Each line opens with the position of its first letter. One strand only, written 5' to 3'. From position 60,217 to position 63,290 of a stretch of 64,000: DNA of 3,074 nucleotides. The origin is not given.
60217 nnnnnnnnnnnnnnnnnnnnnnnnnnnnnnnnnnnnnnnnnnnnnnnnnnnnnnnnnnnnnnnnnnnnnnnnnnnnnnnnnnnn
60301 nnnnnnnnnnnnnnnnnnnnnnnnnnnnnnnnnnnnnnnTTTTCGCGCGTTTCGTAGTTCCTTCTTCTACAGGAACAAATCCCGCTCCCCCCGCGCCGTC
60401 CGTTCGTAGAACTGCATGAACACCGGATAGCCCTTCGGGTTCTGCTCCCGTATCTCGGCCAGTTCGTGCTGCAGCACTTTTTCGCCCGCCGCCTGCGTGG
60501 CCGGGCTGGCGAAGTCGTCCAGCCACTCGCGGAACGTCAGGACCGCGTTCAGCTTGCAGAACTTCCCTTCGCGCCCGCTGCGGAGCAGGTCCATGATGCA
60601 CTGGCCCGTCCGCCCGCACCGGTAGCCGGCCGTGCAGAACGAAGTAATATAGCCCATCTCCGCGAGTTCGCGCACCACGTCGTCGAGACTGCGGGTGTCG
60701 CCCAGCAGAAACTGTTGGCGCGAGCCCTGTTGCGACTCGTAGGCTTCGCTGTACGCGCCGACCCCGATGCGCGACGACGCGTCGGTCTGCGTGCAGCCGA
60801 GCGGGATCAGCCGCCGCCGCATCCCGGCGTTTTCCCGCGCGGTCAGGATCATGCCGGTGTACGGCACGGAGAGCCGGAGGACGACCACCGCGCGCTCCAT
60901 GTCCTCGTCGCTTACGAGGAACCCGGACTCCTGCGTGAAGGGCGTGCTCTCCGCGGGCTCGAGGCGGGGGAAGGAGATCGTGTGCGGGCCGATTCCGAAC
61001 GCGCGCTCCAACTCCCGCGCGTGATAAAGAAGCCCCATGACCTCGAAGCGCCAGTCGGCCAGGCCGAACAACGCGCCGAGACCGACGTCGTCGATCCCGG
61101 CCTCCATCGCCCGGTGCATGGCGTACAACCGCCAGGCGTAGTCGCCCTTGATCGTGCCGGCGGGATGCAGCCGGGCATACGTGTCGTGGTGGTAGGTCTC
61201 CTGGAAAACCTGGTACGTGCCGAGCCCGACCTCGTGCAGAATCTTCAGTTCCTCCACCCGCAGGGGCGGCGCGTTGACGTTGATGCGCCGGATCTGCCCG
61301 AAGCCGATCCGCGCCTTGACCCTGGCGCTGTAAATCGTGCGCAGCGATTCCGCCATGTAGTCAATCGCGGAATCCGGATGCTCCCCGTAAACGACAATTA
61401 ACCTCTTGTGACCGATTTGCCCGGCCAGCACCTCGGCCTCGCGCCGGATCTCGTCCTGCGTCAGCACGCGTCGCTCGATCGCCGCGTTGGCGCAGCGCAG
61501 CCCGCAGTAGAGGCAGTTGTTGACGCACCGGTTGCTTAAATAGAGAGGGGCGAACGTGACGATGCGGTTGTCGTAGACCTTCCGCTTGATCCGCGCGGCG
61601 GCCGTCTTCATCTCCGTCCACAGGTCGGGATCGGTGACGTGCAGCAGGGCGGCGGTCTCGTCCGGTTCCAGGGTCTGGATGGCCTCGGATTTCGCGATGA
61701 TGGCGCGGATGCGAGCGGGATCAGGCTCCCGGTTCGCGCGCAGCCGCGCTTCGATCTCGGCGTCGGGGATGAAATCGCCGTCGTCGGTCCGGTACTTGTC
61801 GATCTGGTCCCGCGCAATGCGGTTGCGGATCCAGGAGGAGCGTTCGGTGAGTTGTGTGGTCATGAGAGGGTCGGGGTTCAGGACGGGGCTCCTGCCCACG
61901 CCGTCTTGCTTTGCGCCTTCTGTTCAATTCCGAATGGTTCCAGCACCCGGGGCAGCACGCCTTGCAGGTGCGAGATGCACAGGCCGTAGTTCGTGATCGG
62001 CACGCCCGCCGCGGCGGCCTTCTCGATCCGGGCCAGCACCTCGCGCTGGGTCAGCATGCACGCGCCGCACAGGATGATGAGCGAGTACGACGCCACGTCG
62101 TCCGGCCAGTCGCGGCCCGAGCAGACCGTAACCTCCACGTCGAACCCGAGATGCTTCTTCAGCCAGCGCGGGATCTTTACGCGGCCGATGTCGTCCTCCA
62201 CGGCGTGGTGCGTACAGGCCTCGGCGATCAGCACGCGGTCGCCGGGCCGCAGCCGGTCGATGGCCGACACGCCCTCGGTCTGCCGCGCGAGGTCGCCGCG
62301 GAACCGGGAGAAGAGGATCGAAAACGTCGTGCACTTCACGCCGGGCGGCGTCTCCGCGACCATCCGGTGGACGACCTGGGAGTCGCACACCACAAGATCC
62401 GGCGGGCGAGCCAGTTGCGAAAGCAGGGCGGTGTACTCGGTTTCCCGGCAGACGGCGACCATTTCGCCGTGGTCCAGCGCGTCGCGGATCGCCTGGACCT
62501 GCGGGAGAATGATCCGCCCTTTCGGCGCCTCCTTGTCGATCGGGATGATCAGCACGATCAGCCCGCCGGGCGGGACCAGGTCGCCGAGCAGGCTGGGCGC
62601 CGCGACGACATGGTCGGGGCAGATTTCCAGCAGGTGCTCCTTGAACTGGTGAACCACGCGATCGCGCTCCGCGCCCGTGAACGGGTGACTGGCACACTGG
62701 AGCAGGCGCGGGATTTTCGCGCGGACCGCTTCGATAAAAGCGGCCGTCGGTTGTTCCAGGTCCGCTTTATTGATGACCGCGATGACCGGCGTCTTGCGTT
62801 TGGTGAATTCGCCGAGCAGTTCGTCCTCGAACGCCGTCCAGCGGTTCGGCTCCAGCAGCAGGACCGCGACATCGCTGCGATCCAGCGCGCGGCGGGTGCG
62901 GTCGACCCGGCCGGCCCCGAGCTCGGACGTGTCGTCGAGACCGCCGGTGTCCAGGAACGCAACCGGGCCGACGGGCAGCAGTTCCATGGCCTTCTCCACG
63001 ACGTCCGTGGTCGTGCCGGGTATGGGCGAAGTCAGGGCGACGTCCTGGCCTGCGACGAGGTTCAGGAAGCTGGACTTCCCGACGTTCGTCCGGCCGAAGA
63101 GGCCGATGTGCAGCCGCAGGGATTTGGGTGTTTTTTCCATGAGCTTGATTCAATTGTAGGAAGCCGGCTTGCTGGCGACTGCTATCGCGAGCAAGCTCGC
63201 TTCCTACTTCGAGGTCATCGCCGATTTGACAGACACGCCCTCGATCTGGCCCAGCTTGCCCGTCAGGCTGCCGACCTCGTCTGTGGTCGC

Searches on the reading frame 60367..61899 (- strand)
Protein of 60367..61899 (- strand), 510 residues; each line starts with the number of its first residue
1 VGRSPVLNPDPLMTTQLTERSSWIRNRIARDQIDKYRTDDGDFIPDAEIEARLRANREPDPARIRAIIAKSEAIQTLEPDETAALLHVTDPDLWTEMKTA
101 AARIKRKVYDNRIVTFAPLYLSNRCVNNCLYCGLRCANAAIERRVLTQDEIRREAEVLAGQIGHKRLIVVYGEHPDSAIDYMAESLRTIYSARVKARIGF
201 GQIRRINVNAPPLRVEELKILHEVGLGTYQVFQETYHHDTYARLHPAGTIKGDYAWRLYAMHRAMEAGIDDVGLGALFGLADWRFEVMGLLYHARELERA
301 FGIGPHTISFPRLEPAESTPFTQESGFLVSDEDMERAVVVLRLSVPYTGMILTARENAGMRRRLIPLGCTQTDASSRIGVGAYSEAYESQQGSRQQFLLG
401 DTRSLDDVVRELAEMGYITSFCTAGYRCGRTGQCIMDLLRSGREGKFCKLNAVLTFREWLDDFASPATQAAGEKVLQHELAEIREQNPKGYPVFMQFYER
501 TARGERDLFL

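Call 6: search_protein_families(library=pfam, proteins=[window:60367-61899:-], max_evalue=0.01)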
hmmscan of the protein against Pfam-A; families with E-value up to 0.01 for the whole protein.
window:60367-61899:- (510 aa): 2 families
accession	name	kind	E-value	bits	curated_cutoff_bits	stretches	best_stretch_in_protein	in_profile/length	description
PF06968.18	BATS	-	5e-17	62.3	22.2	1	309-417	1-87/88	Biotin and Thiamin Synthesis associated domain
PF04055.27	Radical_SAM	-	4.5e-15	56.7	29.5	1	121-274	3-146/166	Radical SAM superfamily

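Call 62: search_protein_families(library=ncbifam, proteins=[window:60367-61899:-], max_evalue=1e-10)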
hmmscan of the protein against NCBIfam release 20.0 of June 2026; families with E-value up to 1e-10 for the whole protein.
window:60367-61899:- (510 aa): 5 families
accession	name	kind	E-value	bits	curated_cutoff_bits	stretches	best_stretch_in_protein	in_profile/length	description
TIGR03955.1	rSAM_HydG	equivalog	2e-135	451.9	312.15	1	40-507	8-467/470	[FeFe] hydrogenase H-cluster radical SAM maturase HydG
TIGR02351.2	thiH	equivalog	8.8e-75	252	380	1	62-418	24-357/364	2-iminoacetate synthase ThiH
TIGR04158.1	rSAM_MIA_synth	equivalog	5.5e-26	91.2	400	1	64-407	9-349/368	3-methyl-2-indolic acid synthase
TIGR03910.1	pyrrolys_PylB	equivalog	1e-18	67.3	348.2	1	65-264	6-200/347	methylornithine synthase PylB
TIGR03956.1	rSAM_HydE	equivalog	2.8e-17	63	254.6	1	69-305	3-228/340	[FeFe] hydrogenase H-cluster radical SAM maturase HydE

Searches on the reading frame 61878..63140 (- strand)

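Call 52: search_protein_families(library=pfam, proteins=[window:61878-63140:-], max_evalue=0.00001)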
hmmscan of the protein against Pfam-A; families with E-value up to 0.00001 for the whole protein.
window:61878-63140:- (420 aa): 4 families
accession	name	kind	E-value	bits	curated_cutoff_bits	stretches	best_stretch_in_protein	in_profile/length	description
PF18133.7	HydF_tetramer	-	2.8e-44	150.2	22.6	1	288-402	4-118/118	Hydrogen maturase F tetramerization domain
PF18128.7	HydF_dimer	-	1.5e-37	128.1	23.4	1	184-282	1-99/99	Hydrogen maturase F dimerization domain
PF01926.29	MMR_HSR1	-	4.6e-19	69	21.9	1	12-125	2-113/113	50S ribosome-binding GTPase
PF00350.29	Dynamin_N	-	3.3e-06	27.7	27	0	12-44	1-33/168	Dynamin family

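Call 62: search_protein_families(library=ncbifam, proteins=[window:61878-63140:-], max_evalue=1e-10)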
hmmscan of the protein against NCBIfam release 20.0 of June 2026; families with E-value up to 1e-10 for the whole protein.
window:61878-63140:- (420 aa): 8 families
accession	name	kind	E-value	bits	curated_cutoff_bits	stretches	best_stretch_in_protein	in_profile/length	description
TIGR03918.1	GTP_HydF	equivalog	2.3e-152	507.4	325.55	1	3-400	1-392/392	[FeFe] hydrogenase H-cluster maturation GTPase HydF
TIGR03594.1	GTPase_EngA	equivalog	7.7e-22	77.9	306.7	1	8-170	174-342/432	ribosome biogenesis GTPase Der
TIGR00450.1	mnmE_trmE_thdF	equivalog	3.2e-21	75.9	252.6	1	10-132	210-330/446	tRNA uridine-5-carboxymethylaminomethyl(34) synthesis GTPase MnmE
NF003661.0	PRK05291.1-3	equivalog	3.4e-20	72.8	380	1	10-135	217-338/448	tRNA uridine-5-carboxymethylaminomethyl(34) synthesis GTPase MnmE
NF000908.1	PRK00089.1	equivalog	2.7e-18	66.3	237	1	12-177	6-170/291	GTPase Era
TIGR00231.1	small_GTP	domain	3.6e-16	59.3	42.5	1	11-168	5-161/164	GTP-binding protein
TIGR00436.1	era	equivalog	1.7e-13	50.6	116.25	1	11-133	2-124/270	GTPase Era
NF002828.0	PRK03003.1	equivalog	1.2e-11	43.9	631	1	11-106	215-313/477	ribosome biogenesis GTPase Der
